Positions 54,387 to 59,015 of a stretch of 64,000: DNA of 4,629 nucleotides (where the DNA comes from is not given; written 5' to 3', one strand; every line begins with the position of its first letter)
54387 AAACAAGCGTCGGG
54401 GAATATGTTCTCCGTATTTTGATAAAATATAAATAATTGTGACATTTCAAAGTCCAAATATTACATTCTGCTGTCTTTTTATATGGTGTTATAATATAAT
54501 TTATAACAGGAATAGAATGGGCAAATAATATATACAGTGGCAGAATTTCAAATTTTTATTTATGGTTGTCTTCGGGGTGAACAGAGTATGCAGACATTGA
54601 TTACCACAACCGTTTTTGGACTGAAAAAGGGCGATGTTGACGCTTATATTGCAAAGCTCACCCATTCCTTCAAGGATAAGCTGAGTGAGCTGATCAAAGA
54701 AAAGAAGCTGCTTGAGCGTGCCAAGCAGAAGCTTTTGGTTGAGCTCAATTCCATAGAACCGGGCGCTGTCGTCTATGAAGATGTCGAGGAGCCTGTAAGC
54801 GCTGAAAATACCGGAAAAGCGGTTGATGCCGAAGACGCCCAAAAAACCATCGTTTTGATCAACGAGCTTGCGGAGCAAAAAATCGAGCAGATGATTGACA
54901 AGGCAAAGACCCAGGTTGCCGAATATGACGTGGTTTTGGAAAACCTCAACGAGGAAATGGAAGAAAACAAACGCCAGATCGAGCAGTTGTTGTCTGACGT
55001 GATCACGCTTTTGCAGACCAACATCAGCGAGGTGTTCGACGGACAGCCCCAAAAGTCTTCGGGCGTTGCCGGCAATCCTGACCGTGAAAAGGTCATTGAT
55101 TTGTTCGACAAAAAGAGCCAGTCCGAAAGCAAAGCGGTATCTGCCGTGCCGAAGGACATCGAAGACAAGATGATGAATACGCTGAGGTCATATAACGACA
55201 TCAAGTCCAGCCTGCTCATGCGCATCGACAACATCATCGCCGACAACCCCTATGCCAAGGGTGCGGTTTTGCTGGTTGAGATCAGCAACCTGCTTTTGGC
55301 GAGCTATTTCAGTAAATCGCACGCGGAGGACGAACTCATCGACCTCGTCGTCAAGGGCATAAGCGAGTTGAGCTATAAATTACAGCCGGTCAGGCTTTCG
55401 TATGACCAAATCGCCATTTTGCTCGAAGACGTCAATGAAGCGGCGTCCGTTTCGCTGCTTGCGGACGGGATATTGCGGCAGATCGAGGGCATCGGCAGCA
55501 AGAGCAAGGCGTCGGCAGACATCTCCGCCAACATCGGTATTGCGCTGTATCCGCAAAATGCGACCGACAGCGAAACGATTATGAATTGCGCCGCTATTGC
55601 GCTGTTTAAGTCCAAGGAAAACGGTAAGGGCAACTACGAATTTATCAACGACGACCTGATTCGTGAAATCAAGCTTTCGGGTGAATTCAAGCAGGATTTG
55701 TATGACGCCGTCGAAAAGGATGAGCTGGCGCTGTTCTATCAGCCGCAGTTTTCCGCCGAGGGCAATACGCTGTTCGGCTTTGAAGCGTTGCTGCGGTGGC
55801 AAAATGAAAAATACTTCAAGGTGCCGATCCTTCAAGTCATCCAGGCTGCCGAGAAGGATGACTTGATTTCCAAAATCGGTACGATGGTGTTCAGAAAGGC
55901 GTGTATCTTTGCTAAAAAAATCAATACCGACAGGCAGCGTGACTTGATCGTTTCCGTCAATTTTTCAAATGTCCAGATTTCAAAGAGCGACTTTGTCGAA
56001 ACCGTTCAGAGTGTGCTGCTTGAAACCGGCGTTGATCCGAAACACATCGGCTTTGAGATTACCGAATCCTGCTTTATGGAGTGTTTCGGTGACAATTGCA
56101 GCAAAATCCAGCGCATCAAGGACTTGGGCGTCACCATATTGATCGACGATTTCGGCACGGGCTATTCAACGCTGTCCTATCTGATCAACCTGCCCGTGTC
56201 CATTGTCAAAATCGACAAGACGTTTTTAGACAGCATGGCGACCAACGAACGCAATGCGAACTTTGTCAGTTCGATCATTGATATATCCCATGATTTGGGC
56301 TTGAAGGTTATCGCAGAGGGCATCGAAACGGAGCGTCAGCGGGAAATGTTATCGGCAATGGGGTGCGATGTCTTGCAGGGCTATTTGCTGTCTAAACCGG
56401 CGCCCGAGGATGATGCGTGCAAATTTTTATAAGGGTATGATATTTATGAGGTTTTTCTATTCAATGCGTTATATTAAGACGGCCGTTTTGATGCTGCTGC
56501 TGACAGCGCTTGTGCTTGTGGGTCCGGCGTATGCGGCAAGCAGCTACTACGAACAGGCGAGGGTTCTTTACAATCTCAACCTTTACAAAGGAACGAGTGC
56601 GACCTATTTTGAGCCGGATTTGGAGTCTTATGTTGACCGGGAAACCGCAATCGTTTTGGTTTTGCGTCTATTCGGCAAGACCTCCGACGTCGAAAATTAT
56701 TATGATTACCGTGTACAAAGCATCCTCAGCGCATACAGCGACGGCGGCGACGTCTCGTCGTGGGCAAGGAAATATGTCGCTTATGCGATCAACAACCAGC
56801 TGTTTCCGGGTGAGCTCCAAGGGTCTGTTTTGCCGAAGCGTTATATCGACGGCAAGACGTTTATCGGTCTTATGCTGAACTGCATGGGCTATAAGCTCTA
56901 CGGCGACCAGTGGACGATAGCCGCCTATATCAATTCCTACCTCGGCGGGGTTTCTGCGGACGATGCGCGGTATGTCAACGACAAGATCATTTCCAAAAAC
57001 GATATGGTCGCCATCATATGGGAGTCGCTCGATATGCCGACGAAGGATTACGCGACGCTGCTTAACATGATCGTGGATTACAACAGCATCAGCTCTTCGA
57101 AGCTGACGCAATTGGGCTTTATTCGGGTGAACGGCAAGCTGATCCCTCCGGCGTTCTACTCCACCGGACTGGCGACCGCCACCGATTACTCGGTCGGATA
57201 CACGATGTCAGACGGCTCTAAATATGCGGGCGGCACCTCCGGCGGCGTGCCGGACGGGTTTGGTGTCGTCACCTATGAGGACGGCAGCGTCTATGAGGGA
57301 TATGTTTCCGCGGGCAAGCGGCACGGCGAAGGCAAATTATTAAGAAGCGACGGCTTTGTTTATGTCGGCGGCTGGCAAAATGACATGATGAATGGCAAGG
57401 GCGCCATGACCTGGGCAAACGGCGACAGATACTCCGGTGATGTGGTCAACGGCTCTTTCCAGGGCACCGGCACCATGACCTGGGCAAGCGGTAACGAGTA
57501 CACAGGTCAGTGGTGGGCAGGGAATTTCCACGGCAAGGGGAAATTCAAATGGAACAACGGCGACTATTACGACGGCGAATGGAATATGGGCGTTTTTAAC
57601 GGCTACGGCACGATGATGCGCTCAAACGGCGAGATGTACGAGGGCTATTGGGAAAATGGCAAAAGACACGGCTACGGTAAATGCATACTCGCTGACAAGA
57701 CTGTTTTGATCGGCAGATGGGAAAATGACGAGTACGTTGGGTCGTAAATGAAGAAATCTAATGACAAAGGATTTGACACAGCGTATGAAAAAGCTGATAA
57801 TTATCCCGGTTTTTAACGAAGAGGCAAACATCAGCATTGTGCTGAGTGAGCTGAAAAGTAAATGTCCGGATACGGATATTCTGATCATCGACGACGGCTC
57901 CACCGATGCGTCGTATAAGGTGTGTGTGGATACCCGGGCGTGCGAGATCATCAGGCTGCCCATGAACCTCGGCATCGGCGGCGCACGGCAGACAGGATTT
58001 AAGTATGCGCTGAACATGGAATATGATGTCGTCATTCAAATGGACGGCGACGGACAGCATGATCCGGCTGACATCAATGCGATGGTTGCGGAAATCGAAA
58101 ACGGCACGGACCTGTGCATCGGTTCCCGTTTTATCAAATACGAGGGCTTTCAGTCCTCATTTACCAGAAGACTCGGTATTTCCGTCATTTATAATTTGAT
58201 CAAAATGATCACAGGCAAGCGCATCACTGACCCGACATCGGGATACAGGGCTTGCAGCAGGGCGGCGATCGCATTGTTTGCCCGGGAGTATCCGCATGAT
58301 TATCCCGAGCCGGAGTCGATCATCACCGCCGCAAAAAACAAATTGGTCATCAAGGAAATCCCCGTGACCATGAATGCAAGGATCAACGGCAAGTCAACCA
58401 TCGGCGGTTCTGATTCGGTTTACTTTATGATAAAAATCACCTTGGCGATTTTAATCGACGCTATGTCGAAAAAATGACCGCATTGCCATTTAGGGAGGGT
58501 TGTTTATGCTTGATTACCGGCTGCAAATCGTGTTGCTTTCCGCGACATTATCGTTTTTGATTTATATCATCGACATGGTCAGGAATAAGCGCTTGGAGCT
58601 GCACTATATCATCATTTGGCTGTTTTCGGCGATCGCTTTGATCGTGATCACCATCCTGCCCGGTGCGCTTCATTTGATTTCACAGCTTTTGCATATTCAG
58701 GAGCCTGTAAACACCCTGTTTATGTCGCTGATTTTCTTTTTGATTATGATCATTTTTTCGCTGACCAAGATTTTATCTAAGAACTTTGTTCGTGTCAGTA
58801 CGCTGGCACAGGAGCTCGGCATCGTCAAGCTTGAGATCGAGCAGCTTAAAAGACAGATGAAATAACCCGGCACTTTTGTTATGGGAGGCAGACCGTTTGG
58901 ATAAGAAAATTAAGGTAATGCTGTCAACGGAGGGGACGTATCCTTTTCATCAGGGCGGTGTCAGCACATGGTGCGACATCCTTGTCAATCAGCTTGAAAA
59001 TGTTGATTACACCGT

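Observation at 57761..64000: Pel-like exopolysaccharide locus of atypical composition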

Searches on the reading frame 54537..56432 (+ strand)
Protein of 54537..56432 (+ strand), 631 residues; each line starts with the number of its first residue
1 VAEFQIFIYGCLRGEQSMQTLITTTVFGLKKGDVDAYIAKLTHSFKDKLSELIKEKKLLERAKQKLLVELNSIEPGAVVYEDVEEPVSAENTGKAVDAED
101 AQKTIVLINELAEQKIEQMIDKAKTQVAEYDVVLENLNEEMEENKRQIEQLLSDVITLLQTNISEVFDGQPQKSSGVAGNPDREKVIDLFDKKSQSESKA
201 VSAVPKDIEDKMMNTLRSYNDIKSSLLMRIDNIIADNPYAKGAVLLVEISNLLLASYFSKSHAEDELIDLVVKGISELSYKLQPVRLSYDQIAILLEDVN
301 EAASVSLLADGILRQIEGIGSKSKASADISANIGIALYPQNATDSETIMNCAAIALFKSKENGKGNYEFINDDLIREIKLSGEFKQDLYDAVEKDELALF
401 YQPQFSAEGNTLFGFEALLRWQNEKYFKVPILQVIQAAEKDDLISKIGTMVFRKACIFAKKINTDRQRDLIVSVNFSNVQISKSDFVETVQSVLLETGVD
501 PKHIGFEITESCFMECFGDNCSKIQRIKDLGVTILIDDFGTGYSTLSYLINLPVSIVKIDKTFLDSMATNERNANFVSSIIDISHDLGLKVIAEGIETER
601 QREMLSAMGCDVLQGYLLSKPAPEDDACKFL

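Call 3: search_protein_families(library=pfam, proteins=[window:54537-56432:+], max_evalue=0.01)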
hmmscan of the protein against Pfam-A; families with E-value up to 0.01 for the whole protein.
window:54537-56432:+ (631 aa): 3 families
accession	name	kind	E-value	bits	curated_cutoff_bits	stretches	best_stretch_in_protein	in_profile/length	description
PF00563.25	EAL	-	1.2e-63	215.1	31.3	1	386-621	2-236/236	EAL domain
PF00990.26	GGDEF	-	3.3e-08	33.9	23.8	1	285-365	77-160/161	Diguanylate cyclase, GGDEF domain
PF05103.18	DivIVA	-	0.0025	18.2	28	1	23-146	12-128/131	DivIVA protein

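Call 5: search_protein_families(library=ncbifam, proteins=[window:54537-56432:+], max_evalue=1)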
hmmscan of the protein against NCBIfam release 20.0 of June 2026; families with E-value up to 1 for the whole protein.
window:54537-56432:+ (631 aa): 23 families
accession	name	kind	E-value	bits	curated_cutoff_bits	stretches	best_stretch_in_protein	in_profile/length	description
NF045675.1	PhdiestaseDibA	equivalog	9.5e-79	265.4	980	1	242-624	235-618/623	phosphodiesterase DibA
NF008467.0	PRK11359.1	equivalog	4.7e-70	236.5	857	1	225-627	389-788/800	oxygen-sensing cyclic-di-GMP phosphodiesterase DosP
NF052458.1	PhdiestGepA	equivalog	2.9e-65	220.9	1200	1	280-626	490-836/840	phosphodiesterase GepA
NF007474.0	PRK10060.1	equivalog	1.4e-60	205.3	782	1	285-626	311-649/663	cyclic di-GMP phosphodiesterase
NF053781.1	cdiGMPphdstlr2612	equivalog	1.6e-60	204.9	1600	1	285-627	917-1261/1268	Tlr1612 family c-di-GMP phosphodiesterase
NF008807.1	PRK11829.1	equivalog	1.2e-54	185.6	733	1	239-626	270-657/670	biofilm formation regulator HmsP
NF052596.1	RR_EAL_PvrR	equivalog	2.8e-38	131.6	580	1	385-625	144-383/398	response regulator cyclic di-GMP phosphodiesterase PvrR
NF007839.0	PRK10551.1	equivalog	5e-38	130.9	461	1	385-630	265-509/518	cyclic di-GMP phosphodiesterase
NF007298.0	PRK09776.1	equivalog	5.3e-32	110.7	1135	1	286-624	761-1099/1111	diguanylate cyclase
NF008281.1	PRK11059.1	equivalog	1.7e-23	82.8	663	1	240-623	251-631/633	RNase E specificity factor CsrD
NF045673.1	c-di-GMPRcptLapD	equivalog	2.1e-21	75.9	1020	1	231-623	255-646/647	cyclic di-GMP receptor LapD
NF052265.1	EAL_dom_RimA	equivalog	2.3e-21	76.2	430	1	399-623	19-235/248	S6 modification regulatory phosphodiesterase RimA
NF051476.1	CDiGphdiTpdA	equivalog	1.5e-16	60.3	1000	1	466-617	416-566/570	cyclic di-GMP phosphodiesterase TpdA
NF008617.0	PRK11596.1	equivalog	1.3e-10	41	190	1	465-624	95-245/255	cyclic-guanylate-specific phosphodiesterase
NF007423.1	PRK09966.1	equivalog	2.5e-05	23.3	325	1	284-360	314-390/390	diguanylate cyclase DgcN/YfiN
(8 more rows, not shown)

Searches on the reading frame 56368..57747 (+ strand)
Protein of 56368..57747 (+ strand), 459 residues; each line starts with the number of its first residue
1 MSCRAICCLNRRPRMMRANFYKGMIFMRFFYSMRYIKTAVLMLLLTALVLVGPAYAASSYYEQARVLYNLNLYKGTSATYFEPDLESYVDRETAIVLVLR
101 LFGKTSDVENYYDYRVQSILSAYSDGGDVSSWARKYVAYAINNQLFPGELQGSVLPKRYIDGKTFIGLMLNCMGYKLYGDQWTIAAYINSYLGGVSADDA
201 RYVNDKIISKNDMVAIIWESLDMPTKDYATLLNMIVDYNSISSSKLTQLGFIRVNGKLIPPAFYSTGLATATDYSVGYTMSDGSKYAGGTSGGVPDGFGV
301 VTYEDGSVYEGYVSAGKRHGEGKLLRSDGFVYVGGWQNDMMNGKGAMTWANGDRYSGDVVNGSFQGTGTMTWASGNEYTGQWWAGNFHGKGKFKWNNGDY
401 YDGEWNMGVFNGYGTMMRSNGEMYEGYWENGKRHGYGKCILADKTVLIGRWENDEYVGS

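Call 3: search_protein_families(library=pfam, proteins=[window:56368-57747:+], max_evalue=0.01)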
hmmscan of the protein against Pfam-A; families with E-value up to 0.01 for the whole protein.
window:56368-57747:+ (459 aa): 1 family
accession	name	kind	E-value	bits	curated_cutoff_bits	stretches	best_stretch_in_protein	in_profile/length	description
PF02493.26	MORN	-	2.9e-32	109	22.5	6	424-445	1-22/23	MORN repeat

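Call 5: search_protein_families(library=ncbifam, proteins=[window:56368-57747:+], max_evalue=1)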
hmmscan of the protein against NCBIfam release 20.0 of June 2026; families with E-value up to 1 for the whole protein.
window:56368-57747:+ (459 aa): 1 family
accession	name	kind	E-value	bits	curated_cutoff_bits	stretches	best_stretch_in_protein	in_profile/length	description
NF008092.0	PRK10834.1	equivalog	0.0074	15.5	363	1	77-126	31-80/239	outer membrane permeability protein SanA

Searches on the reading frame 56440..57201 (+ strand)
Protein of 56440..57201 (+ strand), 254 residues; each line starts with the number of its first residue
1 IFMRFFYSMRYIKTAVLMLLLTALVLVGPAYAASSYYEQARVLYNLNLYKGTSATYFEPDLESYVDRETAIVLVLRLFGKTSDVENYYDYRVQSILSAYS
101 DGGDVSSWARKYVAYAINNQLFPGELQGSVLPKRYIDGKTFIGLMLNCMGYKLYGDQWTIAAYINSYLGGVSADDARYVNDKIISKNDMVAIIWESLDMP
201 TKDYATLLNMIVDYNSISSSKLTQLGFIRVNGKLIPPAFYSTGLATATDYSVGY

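Call 75: search_protein_families(library=pfam, proteins=[window:56440-57201:+], max_evalue=1)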
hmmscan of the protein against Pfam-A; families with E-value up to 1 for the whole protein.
window:56440-57201:+ (254 aa): 1 family
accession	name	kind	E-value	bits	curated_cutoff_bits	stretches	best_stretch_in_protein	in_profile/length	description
PF00395.25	SLH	-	0.0037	17.6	20.8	1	99-137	2-39/44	S-layer homology domain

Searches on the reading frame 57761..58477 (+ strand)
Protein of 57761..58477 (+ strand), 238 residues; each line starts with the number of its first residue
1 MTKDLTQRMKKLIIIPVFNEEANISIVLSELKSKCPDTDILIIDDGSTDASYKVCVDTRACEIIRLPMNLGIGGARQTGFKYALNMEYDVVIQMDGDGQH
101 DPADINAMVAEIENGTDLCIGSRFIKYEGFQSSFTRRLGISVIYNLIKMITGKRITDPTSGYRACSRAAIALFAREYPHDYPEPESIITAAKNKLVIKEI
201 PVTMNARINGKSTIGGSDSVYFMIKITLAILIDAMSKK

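Call 3: search_protein_families(library=pfam, proteins=[window:57761-58477:+], max_evalue=0.01)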
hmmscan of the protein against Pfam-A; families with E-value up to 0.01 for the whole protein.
window:57761-58477:+ (238 aa): 1 family
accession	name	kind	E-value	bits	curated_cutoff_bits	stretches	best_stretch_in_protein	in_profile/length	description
PF00535.33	Glycos_transf_2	-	2.4e-24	86.6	23.3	1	13-169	2-163/168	Glycosyl transferase family 2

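Call 5: search_protein_families(library=ncbifam, proteins=[window:57761-58477:+], max_evalue=1)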
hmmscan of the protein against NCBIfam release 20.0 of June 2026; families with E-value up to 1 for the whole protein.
window:57761-58477:+ (238 aa): 22 families
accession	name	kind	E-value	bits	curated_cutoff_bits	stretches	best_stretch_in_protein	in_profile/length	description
TIGR04182.1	glyco_TIGR04182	equivalog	9.3e-24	84.3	325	1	13-213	4-199/293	S-layer glycoprotein N-glycosyltransferase AglJ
NF058614.1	PPMAGASynPpgS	equivalog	4.5e-22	78.6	370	1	13-168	4-160/226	polyprenyl-phospho-N-acetylgalactosaminyl synthase PpgS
NF047588.1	GlcsyltransPgfSStrep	equivalog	9.6e-16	57.9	500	1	9-173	1-167/308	glycosyltransferase PgfS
NF007986.1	PRK10714.1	equivalog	9.6e-15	54.4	529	1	10-175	6-174/316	undecaprenyl-phosphate 4-deoxy-4-formamido-L-arabinose transferase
NF041391.1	DPhHxTase_Halo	equivalog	8.1e-11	41.3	375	1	17-171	3-151/213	dolichyl-phosphate hexose transferase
TIGR03937.1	PgaC_IcaA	equivalog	5.9e-09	35.4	422.3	1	10-117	46-155/407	poly-beta-1,6-N-acetyl-D-glucosamine synthase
TIGR03965.1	mycofact_glyco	equivalog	2.1e-08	33.5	280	1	13-116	78-183/467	mycofactocin biosynthesis glycosyltransferase MftF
TIGR04283.1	glyco_like_mftF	equivalog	1.2e-06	28.3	182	1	13-64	3-54/221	TIGR04283 family arsenosugar biosynthesis glycosyltransferase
NF007482.0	PRK10073.1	equivalog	1.9e-06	27.2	423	1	11-84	8-85/334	glycosyltransferase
TIGR01556.1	rhamnosyltran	subfamily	2.4e-06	27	200.55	1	33-125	15-113/281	rhamnosyltransferase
TIGR03111.1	glyc2_xrt_Gpos1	hypoth_equivalog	3.2e-06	26.2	363.95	1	12-119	52-163/439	TIGR03111 family XrtG-associated glycosyltransferase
NF041875.1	EPS_EpsD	equivalog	0.00046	19.7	370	1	13-106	3-98/325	exopolysaccharide biosynthesis glycosyltransferase EpsD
NF053846.1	glyco_with_XrtP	equivalog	0.00058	18.6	520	1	13-91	45-122/440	XrtP-associated glycosyltransferase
NF041865.1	EpsU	equivalog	0.008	15.2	700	1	7-117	37-152/394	exopolysaccharide biosynthesis GT2 family glycosyltransferase EpsU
NF045692.1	OglycostaseCruG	equivalog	0.01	14.8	600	1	12-125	44-167/386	2'-O-glycosyltransferase CruG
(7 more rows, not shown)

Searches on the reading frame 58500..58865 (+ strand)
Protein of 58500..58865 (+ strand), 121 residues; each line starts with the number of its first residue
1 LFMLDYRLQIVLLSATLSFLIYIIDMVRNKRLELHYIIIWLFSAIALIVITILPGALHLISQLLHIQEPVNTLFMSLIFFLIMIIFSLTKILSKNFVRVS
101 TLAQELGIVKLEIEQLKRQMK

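Call 3: search_protein_families(library=pfam, proteins=[window:58500-58865:+], max_evalue=0.01)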
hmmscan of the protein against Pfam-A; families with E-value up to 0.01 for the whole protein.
window:58500-58865:+ (121 aa): 1 family
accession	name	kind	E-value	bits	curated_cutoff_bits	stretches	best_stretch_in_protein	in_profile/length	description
PF10066.14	DUF2304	-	3.8e-21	75.8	25.5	1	8-109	2-103/106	Uncharacterized conserved protein (DUF2304)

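Call 5: search_protein_families(library=ncbifam, proteins=[window:58500-58865:+], max_evalue=1)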
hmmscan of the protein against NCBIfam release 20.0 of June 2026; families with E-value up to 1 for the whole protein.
window:58500-58865:+ (121 aa): 2 families
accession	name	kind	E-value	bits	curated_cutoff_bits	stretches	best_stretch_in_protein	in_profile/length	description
NF010287.0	PRK13727.1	equivalog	0.028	14.4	105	1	57-106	26-74/82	type-F conjugative transfer system pilin chaperone TraQ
TIGR02741.1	TraQ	equivalog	0.04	14.1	111.6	1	52-107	19-74/93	type-F conjugative transfer system pilin chaperone TraQ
